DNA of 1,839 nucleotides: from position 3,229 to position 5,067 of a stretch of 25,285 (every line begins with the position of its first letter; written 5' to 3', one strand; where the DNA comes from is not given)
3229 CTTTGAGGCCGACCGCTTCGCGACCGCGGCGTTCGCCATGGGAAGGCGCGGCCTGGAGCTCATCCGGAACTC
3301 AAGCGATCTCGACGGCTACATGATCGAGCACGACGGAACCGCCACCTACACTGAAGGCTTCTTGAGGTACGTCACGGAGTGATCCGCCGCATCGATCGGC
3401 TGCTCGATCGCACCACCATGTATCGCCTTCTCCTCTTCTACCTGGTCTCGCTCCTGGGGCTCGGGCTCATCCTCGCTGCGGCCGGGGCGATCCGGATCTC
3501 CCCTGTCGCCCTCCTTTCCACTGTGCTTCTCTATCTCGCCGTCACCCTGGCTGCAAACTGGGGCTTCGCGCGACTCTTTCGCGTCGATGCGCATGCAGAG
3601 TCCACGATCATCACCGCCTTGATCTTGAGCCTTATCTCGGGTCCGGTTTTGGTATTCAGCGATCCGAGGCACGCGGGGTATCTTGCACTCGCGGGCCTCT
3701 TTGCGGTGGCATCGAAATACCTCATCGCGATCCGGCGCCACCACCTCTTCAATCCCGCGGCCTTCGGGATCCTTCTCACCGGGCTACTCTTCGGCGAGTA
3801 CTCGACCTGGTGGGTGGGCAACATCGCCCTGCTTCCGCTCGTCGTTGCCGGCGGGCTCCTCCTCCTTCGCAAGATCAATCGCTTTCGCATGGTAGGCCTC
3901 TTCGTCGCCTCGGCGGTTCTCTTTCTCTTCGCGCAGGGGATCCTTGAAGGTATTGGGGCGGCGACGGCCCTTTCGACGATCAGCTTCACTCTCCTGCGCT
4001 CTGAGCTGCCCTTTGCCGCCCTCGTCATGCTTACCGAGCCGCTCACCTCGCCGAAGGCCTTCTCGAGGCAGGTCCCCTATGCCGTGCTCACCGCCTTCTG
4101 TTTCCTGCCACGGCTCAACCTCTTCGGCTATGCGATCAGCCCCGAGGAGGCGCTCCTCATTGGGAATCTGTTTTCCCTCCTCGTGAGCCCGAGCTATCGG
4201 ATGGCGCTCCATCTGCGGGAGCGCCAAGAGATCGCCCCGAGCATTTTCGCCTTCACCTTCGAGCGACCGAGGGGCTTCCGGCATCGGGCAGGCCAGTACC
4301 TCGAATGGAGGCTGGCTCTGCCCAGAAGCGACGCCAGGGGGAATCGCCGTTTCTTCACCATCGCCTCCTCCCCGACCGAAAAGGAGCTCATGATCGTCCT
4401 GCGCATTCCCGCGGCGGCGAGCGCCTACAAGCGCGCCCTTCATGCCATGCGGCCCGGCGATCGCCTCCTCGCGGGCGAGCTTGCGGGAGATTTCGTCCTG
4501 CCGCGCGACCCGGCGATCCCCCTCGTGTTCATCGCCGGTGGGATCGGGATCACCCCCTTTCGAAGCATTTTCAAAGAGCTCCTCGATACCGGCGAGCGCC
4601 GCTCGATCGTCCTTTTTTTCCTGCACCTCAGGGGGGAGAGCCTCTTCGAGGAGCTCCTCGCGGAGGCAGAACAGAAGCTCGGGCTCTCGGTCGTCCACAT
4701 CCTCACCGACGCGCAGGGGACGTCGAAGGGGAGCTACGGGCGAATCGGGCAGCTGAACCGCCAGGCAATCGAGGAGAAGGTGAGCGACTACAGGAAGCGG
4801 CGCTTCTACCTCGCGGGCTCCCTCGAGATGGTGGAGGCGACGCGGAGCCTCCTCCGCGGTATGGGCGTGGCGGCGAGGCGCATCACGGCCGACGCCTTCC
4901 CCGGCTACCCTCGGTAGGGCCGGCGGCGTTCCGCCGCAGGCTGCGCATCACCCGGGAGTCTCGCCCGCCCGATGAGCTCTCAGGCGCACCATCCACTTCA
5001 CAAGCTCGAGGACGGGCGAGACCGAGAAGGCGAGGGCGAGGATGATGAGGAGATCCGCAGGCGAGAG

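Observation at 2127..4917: Compact, translationally coupled flavinylation-dependent electron-transfer module: FMN_bind (SGAT) - ApbE - RnfD/NqrB-like::FNR fusion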

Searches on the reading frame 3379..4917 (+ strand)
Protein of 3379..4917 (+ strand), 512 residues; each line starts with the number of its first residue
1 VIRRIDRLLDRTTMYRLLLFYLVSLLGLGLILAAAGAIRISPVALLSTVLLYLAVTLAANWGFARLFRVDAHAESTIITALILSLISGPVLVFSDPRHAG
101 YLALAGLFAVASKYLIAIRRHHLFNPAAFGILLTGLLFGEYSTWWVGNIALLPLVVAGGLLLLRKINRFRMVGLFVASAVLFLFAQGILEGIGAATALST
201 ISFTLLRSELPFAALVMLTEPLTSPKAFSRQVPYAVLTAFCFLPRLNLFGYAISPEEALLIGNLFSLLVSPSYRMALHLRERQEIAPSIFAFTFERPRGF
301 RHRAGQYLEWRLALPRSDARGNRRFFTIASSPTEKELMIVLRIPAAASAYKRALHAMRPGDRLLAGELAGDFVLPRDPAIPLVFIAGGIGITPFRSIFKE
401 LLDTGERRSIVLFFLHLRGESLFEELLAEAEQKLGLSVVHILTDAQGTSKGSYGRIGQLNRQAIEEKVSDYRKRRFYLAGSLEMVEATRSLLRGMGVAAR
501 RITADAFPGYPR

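Call 3: search_protein_families(library=pfam, proteins=[window:3379-4917:+], max_evalue=0.01)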
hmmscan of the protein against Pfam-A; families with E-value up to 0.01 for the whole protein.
window:3379-4917:+ (512 aa): 3 families
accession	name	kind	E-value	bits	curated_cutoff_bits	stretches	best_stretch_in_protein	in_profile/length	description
PF00175.26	NAD_binding_1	-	3.7e-10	40.9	22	1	384-489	1-108/109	Oxidoreductase NAD-binding domain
PF03116.20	NQR2_RnfD_RnfE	-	5.8e-05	23.1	27.7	1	146-267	170-284/296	NQR2, RnfD, RnfE family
PF08030.17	NAD_binding_6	-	0.00084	19.9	22.2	1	382-424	4-50/156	Ferric reductase NAD binding domain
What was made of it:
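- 3379..4194 (+): RnfD/NqrB-like membrane domain of the fusion (aa 1-272; about 10 transmembrane helices; N-terminus cytoplasmic). Pfam PF03116 is sub-threshold at 23.1 bits (call 3).
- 4198..4917 (+): FNR-type FAD/NAD(P)H-binding domain of the fusion (aa 274-512, then the stop codon). PF00175, 40.9 bits (call 3).
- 4537..4560 (+): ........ (aa 387-394), the nucleotide-binding glycine motif. The motif lies at the start of the PF00175 match (call 3).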

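Call 4: search_protein_families(library=ncbifam, proteins=[window:3379-4917:+], max_evalue=0.01)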
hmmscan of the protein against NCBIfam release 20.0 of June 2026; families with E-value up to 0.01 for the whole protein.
window:3379-4917:+ (512 aa): 21 families
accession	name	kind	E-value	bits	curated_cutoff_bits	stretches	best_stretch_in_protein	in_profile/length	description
NF005963.0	PRK08051.1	equivalog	7.4e-21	74.5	230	1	281-507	10-230/233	NAD(P)H-flavin reductase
NF009805.0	PRK13289.1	equivalog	1e-20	74.1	432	1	300-507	183-392/399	NO-inducible flavohemoprotein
TIGR02160.1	PA_CoA_Oxy5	hypoth_equivalog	1.1e-14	54.1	420.8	1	293-507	24-241/352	1,2-phenylacetyl-CoA epoxidase subunit PaaE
NF040810.1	BenC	equivalog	1.8e-12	47.1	430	1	288-503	118-326/333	benzoate 1,2-dioxygenase electron transfer component BenC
NF008822.0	PRK11872.1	equivalog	2.8e-12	46.3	402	1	304-507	139-335/341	anthranilate 1,2-dioxygenase electron transfer component AntC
NF045803.1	MethMoxFADbindMmoC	equivalog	3.7e-12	45.7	500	1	301-507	139-340/343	aromatic/alkene monooxygenase hydroxylase FAD-binding subunit MmoC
NF052252.1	flav_redu_LuxG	exception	1.5e-11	43.9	340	1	283-507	9-229/232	flavin mononucleotide reductase LuxG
NF058606.1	GlBtMonoRdsGbcB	equivalog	3e-10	39.6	500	1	288-508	29-248/362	glycine betaine monooxygenase reductase subunit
NF007964.0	PRK10684.1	equivalog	1.3e-08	34.2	383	1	286-507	21-237/333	NADH oxidoreductase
NF004317.0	PRK05713.1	equivalog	1e-07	31.5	338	1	287-447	104-262/312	iron-sulfur-binding ferredoxin reductase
TIGR01941.1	nqrF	equivalog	2.2e-07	30.2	295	1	346-507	241-403/405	NADH:ubiquinone reductase (Na(+)-transporting) subunit F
NF040830.1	sulfhyd_ShyC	equivalog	4e-07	29.5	600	1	318-415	48-144/288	NAD(P)-dependent hydrogenase/sulfhydrogenase 2 subunit gamma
NF008178.0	PRK10926.1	equivalog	2.4e-06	27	390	1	286-494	16-227/248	ferredoxin--NADP(+) reductase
NF000797.0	PRK00054.1-2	equivalog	2.8e-06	26.8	270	1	277-460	17-185/267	dihydroorotate dehydrogenase electron transfer subunit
NF006220.0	PRK08345.1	subfamily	6.5e-06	25.6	395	1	326-427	61-164/294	cytochrome-c3 hydrogenase subunit gamma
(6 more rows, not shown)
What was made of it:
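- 4198..4917 (+): NCBIfam best match is NAD(P)H-flavin reductase PRK08051, E 7.4e-21 (call 4).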

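Call 12: find_homologous_proteins(query=window:3379-4917:+, max_evalue=0.00001)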
Query window:3379-4917:+ (512 aa): 4900 proteins with E <= 0.00001 among 8000 candidates; the best 120 are listed.
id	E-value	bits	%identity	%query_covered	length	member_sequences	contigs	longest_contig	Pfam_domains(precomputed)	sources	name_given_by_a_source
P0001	0.0e+0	1090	100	100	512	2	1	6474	PF00175.27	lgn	-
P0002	1.5e-208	712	65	100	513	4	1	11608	PF00175.27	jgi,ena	-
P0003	8.2e-201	686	61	100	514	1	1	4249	PF00175.27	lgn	-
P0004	7.8e-186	637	57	100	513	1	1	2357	PF00175.27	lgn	-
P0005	5.5e-180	618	57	100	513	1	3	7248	PF00175.27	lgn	-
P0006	1.3e-178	613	56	100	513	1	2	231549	PF00175.27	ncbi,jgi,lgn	-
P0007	6.3e-178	611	55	100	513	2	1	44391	PF00175.27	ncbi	-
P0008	1.5e-177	610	55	100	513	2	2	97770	PF00175.27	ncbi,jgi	-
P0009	2.2e-171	589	53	100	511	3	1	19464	PF00175.27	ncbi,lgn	-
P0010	5.4e-171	588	52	100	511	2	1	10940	PF00175.27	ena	-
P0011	5.6e-169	581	54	99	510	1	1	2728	PF00175.27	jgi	jgi:ferredoxin-NADP reductase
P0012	1.7e-168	580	53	100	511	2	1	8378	PF00175.27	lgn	-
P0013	2.5e-167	576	54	97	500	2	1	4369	PF00175.27,PF03116.21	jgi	jgi:ferredoxin-NADP reductase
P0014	3.3e-166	572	50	99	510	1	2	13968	PF00175.27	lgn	-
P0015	3.8e-166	572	53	100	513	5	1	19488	PF00175.27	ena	-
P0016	1.3e-165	570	57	89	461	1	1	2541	PF00175.27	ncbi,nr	ncbi:MAG TPA: oxidoreductase, partial [Spirochaetia bacterium]|nr:oxidoreductase [Spirochaetia bacte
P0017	3.9e-164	565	51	100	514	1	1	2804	PF00175.27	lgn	-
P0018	5.4e-164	565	52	100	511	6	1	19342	PF00175.27,PF03116.21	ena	-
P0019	1.4e-163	563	58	88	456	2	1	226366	PF00175.27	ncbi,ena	-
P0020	4.5e-163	562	51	100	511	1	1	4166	PF00175.27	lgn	-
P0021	5.8e-163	561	57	99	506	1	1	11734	PF00175.27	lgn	-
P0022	3.2e-162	559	51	100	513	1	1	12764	PF00175.27,PF03116.21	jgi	jgi:ferredoxin-NADP reductase/Na+-transporting NADH:ubiquinone oxidoreductase subunit NqrB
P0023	1.9e-161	556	51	100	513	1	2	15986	PF00175.27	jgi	jgi:ferredoxin-NADP reductase/Na+-transporting NADH:ubiquinone oxidoreductase subunit NqrB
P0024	6.4e-161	555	50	100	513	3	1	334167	PF00175.27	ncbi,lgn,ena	-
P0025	1.6e-160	553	53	100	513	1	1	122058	PF00175.27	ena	-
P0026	1.8e-160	553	54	100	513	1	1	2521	PF00175.27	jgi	jgi:ferredoxin-NADP reductase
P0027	4.3e-160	552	51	100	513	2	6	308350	PF00175.27,PF03116.21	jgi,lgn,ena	-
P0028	1.2e-156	541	51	100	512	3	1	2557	PF00175.27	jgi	jgi:glycine betaine catabolism B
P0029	7.0e-156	538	51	100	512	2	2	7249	PF00175.27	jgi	-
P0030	6.3e-154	532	51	100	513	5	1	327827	PF00175.27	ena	-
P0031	9.8e-153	528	49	100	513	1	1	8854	PF00175.27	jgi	jgi:glycine betaine catabolism B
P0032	1.5e-152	527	52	100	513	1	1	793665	PF00175.27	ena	-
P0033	1.6e-152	527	49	100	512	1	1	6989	PF00175.27,PF03116.21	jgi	jgi:glycine betaine catabolism B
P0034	2.6e-152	526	51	100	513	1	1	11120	PF00175.27,PF03116.21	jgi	jgi:ferredoxin-NADP reductase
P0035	3.0e-152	526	49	100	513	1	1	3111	PF00175.27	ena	-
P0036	6.0e-152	525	51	99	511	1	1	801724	PF00175.27,PF03116.21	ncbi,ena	-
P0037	8.6e-152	525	50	99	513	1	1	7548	PF00175.27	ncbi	-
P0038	5.6e-151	522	51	100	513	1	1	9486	PF00175.27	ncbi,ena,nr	ncbi:MAG TPA: oxidoreductase [Spirochaetia bacterium]|nr:oxidoreductase [Spirochaetia bacterium]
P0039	8.0e-151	521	50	100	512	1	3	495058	PF00175.27,PF03116.21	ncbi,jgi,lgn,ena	jgi:ferredoxin-NADP reductase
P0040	1.7e-150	520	50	100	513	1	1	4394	PF00175.27,PF03116.21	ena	-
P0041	4.0e-150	519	52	100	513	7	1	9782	PF00175.27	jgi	-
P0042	4.1e-150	519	51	100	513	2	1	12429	PF00175.27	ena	-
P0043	4.0e-149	516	49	100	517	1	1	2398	PF00175.27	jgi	jgi:glycine betaine catabolism B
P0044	8.6e-149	515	50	100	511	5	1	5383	PF00175.27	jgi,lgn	-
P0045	9.3e-149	515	50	100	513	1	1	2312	PF00175.27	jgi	jgi:glycine betaine catabolism B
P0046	1.1e-148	514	50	99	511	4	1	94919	PF00175.27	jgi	jgi:ferredoxin-NADP reductase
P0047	3.4e-148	513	51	100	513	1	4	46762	PF00175.27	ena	-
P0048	5.5e-148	512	50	100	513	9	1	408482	PF00175.27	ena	-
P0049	1.1e-147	511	50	100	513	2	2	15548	PF00175.27,PF03116.21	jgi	jgi:ferredoxin-NADP reductase/Na+-translocating ferredoxin:NAD+ oxidoreductase RnfD subunit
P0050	3.7e-147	509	48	100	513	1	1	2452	PF00175.27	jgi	jgi:ferredoxin-NADP reductase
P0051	4.1e-147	509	51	100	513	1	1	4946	PF00175.27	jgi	jgi:glycine betaine catabolism B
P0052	4.8e-147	509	50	100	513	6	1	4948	PF00175.27,PF03116.21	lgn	-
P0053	6.5e-147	509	49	100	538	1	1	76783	PF00175.27,PF03116.21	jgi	jgi:ferredoxin-NADP reductase/Na+-translocating ferredoxin:NAD+ oxidoreductase RnfD subunit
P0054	1.2e-146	508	50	100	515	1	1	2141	PF00175.27,PF03116.21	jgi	jgi:ferredoxin-NADP reductase/Na+-translocating ferredoxin:NAD+ oxidoreductase RnfD subunit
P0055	2.9e-146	506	50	100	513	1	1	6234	PF00175.27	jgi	jgi:ferredoxin-NADP reductase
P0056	1.0e-145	505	50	100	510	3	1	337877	PF00175.27,PF03116.21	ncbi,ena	-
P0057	1.4e-145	504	50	100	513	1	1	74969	PF00175.27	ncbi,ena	-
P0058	2.0e-145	504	48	100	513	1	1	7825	PF00175.27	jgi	jgi:glycine betaine catabolism B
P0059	5.3e-145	502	48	99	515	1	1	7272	PF00175.27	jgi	jgi:glycine betaine catabolism B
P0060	7.9e-145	502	47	100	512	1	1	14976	PF00175.27,PF03116.21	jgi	jgi:glycine betaine catabolism B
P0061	1.2e-143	498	48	100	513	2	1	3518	PF00175.27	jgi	-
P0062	4.4e-143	496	49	97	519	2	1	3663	PF00175.27,PF03116.21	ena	-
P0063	5.3e-143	496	49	100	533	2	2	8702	PF00175.27,PF03116.21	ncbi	ncbi:MAG: oxidoreductase [Spirochaetia bacterium]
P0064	2.5e-142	493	48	100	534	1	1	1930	PF00175.27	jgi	jgi:ferredoxin-NADP reductase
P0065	4.6e-142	493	50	100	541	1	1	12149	PF00175.27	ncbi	-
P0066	1.8e-141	491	50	99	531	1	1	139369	PF00175.27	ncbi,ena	-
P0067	3.4e-141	490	50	99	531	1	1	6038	PF00175.27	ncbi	-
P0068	7.8e-141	488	46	100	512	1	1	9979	PF00175.27,PF03116.21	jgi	jgi:glycine betaine catabolism B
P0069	2.0e-140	487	48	100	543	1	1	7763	PF00175.27,PF03116.21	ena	-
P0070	1.4e-139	484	48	100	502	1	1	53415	PF00175.27,PF03116.21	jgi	jgi:ferredoxin-NADP reductase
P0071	8.1e-139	482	51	91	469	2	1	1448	PF00175.27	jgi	-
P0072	3.6e-138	480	47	99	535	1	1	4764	PF00175.27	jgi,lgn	jgi:ferredoxin-NADP reductase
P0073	3.2e-137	477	48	100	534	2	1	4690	PF00175.27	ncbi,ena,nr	ncbi:MAG TPA: hypothetical protein VFI08_05210 [Spirochaetia bacterium]|nr:hypothetical protein [Spi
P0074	9.6e-137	475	47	99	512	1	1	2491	PF00175.27,PF03116.21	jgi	jgi:ferredoxin-NADP reductase/Na+-translocating ferredoxin:NAD+ oxidoreductase RnfD subunit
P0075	8.6e-136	472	47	100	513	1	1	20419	PF00175.27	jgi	jgi:glycine betaine catabolism B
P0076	4.9e-134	466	46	100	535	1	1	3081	PF00175.27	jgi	jgi:ferredoxin-NADP reductase/Na+-transporting NADH:ubiquinone oxidoreductase subunit NqrB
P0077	6.5e-133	462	47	97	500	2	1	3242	PF00175.27,PF03116.21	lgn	-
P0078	8.5e-133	462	47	99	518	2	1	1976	PF00175.27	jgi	-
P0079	8.8e-133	462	45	100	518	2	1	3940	PF00175.27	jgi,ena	-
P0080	1.0e-131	458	45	99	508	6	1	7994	PF00175.27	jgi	jgi:ferredoxin-NADP reductase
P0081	6.2e-129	449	46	100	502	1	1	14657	PF00175.27,PF03116.21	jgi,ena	-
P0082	1.9e-127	444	46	92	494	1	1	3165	PF00175.27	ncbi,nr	ncbi:MAG TPA: FAD-dependent oxidoreductase, partial [bacterium]|nr:FAD-dependent oxidoreductase [bac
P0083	3.4e-126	440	46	100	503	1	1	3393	PF00175.27,PF03116.21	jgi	jgi:ferredoxin-NADP reductase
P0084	9.1e-125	435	51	80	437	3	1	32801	PF00175.27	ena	-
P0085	1.2e-124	435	43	100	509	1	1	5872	PF00175.27,PF03116.21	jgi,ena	-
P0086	4.9e-124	433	44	99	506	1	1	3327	PF00175.27,PF03116.21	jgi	jgi:ferredoxin-NADP reductase/Na+-translocating ferredoxin:NAD+ oxidoreductase RnfD subunit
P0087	5.6e-124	433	44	99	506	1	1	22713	PF00175.27,PF03116.21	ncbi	ncbi:MAG: RnfABCDGE type electron transport complex subunit D [Roseiflexaceae bacterium]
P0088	9.2e-124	432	43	100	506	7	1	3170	PF00175.27,PF03116.21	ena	-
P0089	1.4e-123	432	42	100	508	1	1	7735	PF00175.27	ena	-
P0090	3.4e-123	430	51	79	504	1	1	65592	PF00175.27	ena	-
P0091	6.6e-123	429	42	100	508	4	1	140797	PF00175.27,PF03116.21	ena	-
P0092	7.1e-123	429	44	99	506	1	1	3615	PF00175.27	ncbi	-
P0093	1.1e-122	429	42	100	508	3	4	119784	PF00175.27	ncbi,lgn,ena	-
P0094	1.2e-122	429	42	100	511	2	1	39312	PF00175.27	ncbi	-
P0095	1.4e-122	428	44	100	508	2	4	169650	PF00175.27,PF03116.21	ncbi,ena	-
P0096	1.4e-122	428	43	99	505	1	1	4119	PF00175.27,PF03116.21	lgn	-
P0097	3.0e-122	427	43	99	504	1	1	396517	PF00175.27,PF03116.21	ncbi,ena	-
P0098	3.3e-122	427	43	100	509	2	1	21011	PF00175.27,PF03116.21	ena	-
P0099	3.3e-122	427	45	99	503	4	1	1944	PF00175.27,PF03116.21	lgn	-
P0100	4.9e-122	426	42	100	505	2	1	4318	PF00175.27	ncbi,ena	-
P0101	6.6e-122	426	44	99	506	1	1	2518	PF00175.27,PF03116.21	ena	-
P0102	8.3e-122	426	41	100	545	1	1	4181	PF00175.27,PF03116.21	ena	-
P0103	1.2e-121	425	42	99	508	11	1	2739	PF00175.27,PF00970.31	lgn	-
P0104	1.3e-121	425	42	99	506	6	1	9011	PF00175.27,PF03116.21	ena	-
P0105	3.3e-121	424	41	100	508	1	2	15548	PF00175.27,PF03116.21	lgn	-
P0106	4.3e-121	423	41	100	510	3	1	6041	PF00175.27,PF03116.21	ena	-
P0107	4.6e-121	423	43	99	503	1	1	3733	PF00175.27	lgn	-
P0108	5.5e-121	423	43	100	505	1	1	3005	PF00175.27,PF03116.21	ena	-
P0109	6.5e-121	423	40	100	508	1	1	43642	PF00175.27,PF03116.21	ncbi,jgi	jgi:ferredoxin-NADP reductase/Na+-translocating ferredoxin:NAD+ oxidoreductase RnfD subunit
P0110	7.0e-121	423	45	100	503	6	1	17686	PF00175.27,PF03116.21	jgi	jgi:ferredoxin-NADP reductase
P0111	1.1e-120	422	42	99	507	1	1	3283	PF00175.27,PF03116.21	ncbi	-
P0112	1.3e-120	422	42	100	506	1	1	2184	PF00175.27,PF03116.21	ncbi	-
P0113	1.7e-120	421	44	99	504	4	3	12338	PF00175.27,PF03116.21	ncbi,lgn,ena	-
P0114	1.7e-120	421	43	95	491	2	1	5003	PF00175.27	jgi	-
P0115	1.7e-120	421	42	100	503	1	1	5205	PF00175.27,PF03116.21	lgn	-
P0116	1.9e-120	421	43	99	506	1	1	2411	PF00175.27,PF03116.21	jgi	jgi:ferredoxin-NADP reductase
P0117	2.0e-120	421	41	99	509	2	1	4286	PF00175.27,PF03116.21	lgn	-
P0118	2.0e-120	421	41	99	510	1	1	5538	PF00175.27,PF03116.21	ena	-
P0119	2.8e-120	421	44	99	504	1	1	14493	PF00175.27,PF03116.21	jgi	jgi:ferredoxin-NADP reductase/Na+-translocating ferredoxin:NAD+ oxidoreductase RnfD subunit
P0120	2.8e-120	421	45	100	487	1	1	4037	PF00175.27,PF03116.21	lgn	-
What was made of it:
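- There are 120 listed relatives of about 505-515 aa at 40-65% identity (call 12).
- Tried and rejected: The identical protein is known only from a Logan assembly with no name attached (call 12).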

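Call 14: search_solved_structures(query=window:3379-4917:+, max_evalue=1, show_alignments=0)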
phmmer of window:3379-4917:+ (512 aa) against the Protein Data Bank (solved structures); distinct sequences matched with E-value up to 1: 106 (the best 60 are shown).
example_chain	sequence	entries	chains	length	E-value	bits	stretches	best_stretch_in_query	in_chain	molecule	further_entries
1qfj_A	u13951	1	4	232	2.4e-09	39.9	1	285-507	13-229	PROTEIN (FLAVIN REDUCTASE)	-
5ogx_A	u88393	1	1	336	1.8e-08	37.1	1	302-507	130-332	Cytochrome P450 reductase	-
4b4d_A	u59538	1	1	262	4.5e-07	32.4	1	286-497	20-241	FERREDOXIN-NADP REDUCTASE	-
2r6h_A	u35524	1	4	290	9.1e-07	31.4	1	350-506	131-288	NADH:ubiquinone oxidoreductase, Na translocating, F subunit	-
5tr9_A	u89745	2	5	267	1.4e-06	30.7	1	286-501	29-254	Ferredoxin-NADP reductase | Oxidoreductase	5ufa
7d3e_A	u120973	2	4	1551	6.4e-06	28.6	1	268-402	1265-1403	Dual oxidase 1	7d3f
1krh_A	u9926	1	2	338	1.8e-05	27.1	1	302-501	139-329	Benzoate 1,2-Dioxygenase Reductase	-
1tvc_A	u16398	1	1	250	4.8e-05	25.7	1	298-506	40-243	METHANE MONOOXYGENASE COMPONENT C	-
6wxr_A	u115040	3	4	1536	4.9e-05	25.7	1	281-402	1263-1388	Dual oxidase 1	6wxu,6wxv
7qty_A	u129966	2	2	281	5.8e-05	25.5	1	343-509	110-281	Na(+)-translocating NADH-quinone reductase subunit F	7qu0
1gvh_A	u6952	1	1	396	6.3e-05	25.3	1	301-507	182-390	FLAVOHEMOPROTEIN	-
4wqm_A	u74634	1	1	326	7.3e-05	25.1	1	373-492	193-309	Toluene-4-monooxygenase electron transfer component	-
3ozu_A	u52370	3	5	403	7.4e-05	25.1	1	302-507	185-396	Flavohemoprotein | Flavohemoglobin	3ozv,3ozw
1cqx_A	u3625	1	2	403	8.7e-05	24.9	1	303-507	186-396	FLAVOHEMOPROTEIN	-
4k1x_A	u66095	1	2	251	0.00025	23.3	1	287-401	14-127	NADPH:ferredoxin reductase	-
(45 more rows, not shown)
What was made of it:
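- The FNR domain's best curated match is NAD(P)H-flavin reductase Fre (calls 4, 14).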

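Call 16: search_solved_structures(query=A1, max_evalue=1, show_alignments=0)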
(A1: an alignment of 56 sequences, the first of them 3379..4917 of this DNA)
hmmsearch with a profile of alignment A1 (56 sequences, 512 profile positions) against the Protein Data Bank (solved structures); distinct sequences matched with E-value up to 1: 177 (the best 60 are shown).
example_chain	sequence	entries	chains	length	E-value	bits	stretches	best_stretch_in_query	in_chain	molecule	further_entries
7qty_A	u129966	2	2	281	3.5e-18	68.7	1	324-510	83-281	Na(+)-translocating NADH-quinone reductase subunit F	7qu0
2eix_A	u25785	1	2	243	1e-17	67.2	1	271-498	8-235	NADH-cytochrome b5 reductase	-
3ozu_A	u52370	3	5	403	1.2e-17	67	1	279-508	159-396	Flavohemoprotein | Flavohemoglobin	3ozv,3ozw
1cqx_A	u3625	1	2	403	1.2e-17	66.9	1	279-508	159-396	FLAVOHEMOPROTEIN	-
6o0a_A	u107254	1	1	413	1.3e-17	66.9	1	272-508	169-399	Flavohemoglobin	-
1qfj_A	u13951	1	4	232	2.6e-17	65.8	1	278-492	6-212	PROTEIN (FLAVIN REDUCTASE)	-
7qu3_A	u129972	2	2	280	6.3e-17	64.6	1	324-510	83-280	Na(+)-translocating NADH-quinone reductase subunit F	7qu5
7xk3_F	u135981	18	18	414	1.5e-16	63.3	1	324-511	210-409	Na(+)-translocating NADH-quinone reductase subunit F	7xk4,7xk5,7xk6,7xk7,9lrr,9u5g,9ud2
4u9u_A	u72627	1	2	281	1.7e-16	63.1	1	324-510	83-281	Na(+)-translocating NADH-quinone reductase subunit F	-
8ad4_A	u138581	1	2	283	1.7e-16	63.1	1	324-510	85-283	Na(+)-translocating NADH-quinone reductase subunit F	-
4uaj_A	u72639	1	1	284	1.8e-16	63.1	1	324-510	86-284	Na(+)-translocating NADH-quinone reductase subunit F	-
2r6h_A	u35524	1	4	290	2.1e-16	62.9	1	323-508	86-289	NADH:ubiquinone oxidoreductase, Na translocating, F subunit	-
8a1t_F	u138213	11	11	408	3.8e-16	62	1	324-510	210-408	Na(+)-translocating NADH-quinone reductase subunit F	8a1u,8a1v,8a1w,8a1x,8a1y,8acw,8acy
7rom_A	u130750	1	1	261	8.6e-16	60.8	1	351-501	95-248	NADH-cytochrome b5 reductase 1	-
4wqm_A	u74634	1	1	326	1.5e-15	60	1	271-508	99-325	Toluene-4-monooxygenase electron transfer component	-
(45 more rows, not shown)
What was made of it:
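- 4198..4917 (+): PDB sequence matches include Fre 1qfj (E 2.4e-9) and NqrF (calls 14, 16).
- On FNR superfamily (plant-type ferredoxin-NADP reductase fold): Profile hits to NqrF, Fre and flavohaemoglobins, E 1e-17 to 1e-18 (call 16).
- Tried and rejected: The full-length profile search of the PDB was dominated by the FNR domain (call 16).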
